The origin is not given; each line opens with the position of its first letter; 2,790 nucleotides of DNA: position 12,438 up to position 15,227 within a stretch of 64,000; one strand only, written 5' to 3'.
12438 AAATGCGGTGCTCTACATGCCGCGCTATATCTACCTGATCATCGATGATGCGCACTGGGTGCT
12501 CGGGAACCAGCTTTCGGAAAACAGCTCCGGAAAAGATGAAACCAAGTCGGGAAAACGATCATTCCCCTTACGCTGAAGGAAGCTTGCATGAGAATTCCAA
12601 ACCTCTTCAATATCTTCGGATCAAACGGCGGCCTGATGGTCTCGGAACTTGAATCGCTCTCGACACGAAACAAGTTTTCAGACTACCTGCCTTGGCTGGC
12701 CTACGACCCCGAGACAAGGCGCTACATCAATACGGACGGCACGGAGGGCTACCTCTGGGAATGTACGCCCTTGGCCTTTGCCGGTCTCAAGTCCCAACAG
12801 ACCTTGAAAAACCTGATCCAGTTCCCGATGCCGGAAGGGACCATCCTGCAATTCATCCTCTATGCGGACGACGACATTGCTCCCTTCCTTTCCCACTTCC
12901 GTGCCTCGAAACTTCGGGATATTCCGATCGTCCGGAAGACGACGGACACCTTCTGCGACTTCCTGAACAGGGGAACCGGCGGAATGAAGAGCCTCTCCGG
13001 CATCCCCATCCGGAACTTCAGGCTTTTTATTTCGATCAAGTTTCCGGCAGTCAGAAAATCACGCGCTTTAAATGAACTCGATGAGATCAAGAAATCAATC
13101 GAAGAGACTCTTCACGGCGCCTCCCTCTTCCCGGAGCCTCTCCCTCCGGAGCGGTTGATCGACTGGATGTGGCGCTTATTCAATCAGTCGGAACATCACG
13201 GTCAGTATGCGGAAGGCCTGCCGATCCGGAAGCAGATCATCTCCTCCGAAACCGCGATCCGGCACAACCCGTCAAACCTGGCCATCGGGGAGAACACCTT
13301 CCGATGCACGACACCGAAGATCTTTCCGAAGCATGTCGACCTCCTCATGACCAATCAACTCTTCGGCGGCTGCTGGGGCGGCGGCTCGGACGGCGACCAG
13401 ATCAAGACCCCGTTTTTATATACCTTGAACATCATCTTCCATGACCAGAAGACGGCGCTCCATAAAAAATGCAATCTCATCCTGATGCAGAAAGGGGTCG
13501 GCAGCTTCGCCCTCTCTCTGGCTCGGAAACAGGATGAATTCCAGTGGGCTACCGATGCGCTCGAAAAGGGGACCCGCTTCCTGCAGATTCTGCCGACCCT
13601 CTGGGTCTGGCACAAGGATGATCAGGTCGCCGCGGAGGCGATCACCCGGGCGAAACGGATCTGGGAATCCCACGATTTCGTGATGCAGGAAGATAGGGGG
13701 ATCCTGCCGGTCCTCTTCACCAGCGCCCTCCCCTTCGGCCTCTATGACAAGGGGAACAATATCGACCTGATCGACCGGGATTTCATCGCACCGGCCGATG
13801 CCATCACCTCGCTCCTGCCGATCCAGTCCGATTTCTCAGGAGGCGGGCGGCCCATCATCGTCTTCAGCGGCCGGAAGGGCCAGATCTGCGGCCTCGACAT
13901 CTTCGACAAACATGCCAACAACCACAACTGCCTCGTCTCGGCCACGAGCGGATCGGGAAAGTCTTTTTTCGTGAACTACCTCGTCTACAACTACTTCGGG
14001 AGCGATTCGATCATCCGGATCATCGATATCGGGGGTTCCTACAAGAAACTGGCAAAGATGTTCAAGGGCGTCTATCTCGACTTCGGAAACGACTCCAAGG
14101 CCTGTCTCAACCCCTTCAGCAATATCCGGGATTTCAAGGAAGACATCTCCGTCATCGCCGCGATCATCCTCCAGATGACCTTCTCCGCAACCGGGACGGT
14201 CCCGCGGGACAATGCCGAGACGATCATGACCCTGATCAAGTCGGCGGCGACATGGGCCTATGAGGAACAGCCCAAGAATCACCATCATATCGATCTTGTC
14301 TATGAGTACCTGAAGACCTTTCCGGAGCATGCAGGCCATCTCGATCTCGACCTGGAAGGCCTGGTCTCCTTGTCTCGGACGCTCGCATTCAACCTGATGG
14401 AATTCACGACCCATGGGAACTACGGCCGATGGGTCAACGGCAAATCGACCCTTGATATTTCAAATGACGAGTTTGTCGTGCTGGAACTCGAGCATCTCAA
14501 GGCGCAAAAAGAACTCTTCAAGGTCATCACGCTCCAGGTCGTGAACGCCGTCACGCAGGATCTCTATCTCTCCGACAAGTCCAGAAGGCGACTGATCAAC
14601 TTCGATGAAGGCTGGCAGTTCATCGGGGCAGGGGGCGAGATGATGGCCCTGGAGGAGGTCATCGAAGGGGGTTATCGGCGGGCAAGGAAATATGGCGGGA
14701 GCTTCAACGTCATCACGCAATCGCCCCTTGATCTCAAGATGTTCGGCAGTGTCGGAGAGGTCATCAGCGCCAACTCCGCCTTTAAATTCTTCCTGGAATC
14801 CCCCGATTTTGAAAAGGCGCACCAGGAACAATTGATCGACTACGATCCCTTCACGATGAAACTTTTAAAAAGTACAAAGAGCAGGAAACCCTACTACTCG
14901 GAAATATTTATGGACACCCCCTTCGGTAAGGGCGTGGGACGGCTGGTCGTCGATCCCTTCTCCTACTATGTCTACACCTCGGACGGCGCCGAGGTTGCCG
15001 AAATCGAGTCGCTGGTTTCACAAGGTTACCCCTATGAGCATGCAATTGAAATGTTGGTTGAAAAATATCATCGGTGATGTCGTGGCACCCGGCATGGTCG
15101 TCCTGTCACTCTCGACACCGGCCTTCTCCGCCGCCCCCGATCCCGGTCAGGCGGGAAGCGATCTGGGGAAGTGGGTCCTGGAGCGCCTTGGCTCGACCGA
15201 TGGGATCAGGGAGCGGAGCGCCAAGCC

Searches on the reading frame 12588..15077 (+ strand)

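Call 71: search_protein_families(library=pfam, proteins=[window:12588-15077:+], max_evalue=0.001)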
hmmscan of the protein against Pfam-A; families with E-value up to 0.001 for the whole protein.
window:12588-15077:+ (829 aa): 3 families
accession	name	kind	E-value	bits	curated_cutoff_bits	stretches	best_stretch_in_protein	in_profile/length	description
PF11130.14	TraC_F_IV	-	1.6e-79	268.1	28.1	1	30-385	1-375/375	TraC protein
PF19044.6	P-loop_TraG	-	1e-38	133.5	25.8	1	442-826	26-412/413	TraG P-loop domain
PF12846.13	AAA_10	-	9e-09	35.3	27.5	1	441-732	17-301/362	AAA-like domain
